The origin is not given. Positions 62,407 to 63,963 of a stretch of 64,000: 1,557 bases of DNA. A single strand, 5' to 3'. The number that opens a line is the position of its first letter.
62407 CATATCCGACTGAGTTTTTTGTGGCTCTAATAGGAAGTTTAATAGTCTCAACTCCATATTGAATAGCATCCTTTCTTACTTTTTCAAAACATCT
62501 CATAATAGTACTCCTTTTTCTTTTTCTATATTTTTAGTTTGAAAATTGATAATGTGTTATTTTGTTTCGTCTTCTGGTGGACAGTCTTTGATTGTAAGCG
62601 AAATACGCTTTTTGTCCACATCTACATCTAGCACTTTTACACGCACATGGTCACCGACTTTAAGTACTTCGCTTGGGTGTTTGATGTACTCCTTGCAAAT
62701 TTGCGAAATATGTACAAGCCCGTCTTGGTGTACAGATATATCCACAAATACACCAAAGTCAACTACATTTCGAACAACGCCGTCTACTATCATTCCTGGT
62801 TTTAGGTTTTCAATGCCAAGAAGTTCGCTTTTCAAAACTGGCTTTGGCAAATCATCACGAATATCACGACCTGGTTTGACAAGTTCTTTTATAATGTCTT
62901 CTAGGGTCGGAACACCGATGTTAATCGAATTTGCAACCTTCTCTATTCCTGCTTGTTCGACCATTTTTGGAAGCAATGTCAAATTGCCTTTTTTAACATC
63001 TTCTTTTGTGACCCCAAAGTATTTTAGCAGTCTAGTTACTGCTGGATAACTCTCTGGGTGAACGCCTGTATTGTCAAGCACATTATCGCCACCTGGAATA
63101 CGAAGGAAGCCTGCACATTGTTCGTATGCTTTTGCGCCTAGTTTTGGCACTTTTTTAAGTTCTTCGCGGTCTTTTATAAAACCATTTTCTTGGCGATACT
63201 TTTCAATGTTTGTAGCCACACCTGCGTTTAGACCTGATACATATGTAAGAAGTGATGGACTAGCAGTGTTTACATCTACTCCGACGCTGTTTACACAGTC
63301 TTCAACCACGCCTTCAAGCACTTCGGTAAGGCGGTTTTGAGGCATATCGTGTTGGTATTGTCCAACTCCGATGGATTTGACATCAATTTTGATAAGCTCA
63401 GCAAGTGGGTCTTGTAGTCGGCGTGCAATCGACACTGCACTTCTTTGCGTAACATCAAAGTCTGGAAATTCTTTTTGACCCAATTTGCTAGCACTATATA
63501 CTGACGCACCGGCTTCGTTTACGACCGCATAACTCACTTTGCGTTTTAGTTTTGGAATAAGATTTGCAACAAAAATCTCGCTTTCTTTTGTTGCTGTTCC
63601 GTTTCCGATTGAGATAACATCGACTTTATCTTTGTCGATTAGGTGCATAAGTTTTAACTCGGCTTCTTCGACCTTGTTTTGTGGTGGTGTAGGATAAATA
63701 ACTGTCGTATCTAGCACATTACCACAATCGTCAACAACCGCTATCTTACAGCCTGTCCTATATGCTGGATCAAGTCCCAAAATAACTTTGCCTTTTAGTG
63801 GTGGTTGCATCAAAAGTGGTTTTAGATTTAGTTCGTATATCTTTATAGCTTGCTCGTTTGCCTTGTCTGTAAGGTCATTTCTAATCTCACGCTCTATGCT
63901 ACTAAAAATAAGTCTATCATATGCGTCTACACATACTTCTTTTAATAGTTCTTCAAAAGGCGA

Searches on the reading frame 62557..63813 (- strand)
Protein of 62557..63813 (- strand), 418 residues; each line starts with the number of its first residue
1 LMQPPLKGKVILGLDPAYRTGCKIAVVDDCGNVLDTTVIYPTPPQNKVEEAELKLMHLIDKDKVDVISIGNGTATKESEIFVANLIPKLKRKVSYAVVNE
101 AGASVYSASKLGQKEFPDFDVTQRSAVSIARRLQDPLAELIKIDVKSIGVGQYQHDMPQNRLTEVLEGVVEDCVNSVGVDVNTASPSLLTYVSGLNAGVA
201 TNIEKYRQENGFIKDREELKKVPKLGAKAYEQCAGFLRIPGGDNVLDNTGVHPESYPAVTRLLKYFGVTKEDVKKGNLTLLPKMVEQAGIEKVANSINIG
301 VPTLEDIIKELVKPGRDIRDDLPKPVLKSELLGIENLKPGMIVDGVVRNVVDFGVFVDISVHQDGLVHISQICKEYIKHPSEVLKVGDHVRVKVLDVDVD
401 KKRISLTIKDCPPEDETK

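Call 64: search_protein_families(library=pfam, proteins=[window:62557-63813:-], max_evalue=0.00001)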
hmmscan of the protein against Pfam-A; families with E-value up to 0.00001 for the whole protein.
window:62557-63813:- (418 aa): 7 families
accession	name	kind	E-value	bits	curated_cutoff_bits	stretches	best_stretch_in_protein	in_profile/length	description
PF16921.10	Tex_YqgF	-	3.3e-54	183.1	27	1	9-134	1-126/126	Tex protein YqgF-like domain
PF12836.13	HHH_3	-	1.5e-26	92.7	27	1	174-238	1-65/65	Helix-hairpin-helix motif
PF00575.29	S1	-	4.7e-20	72.2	22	1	338-409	3-74/74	S1 RNA binding domain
PF17674.7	HHH_9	-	4.9e-20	72.6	23.1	1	244-319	1-70/70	HHH domain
PF14635.12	HHH_7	-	9.3e-11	42.5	27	1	144-240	2-104/104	Helix-hairpin-helix motif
PF23459.1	S1_RRP5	-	4e-10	40.5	27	1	337-406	1-70/72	RRP5 S1 domain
PF14639.11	YqgF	-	1.3e-08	35.2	35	1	25-141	24-147/150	Holliday-junction resolvase-like of SPT6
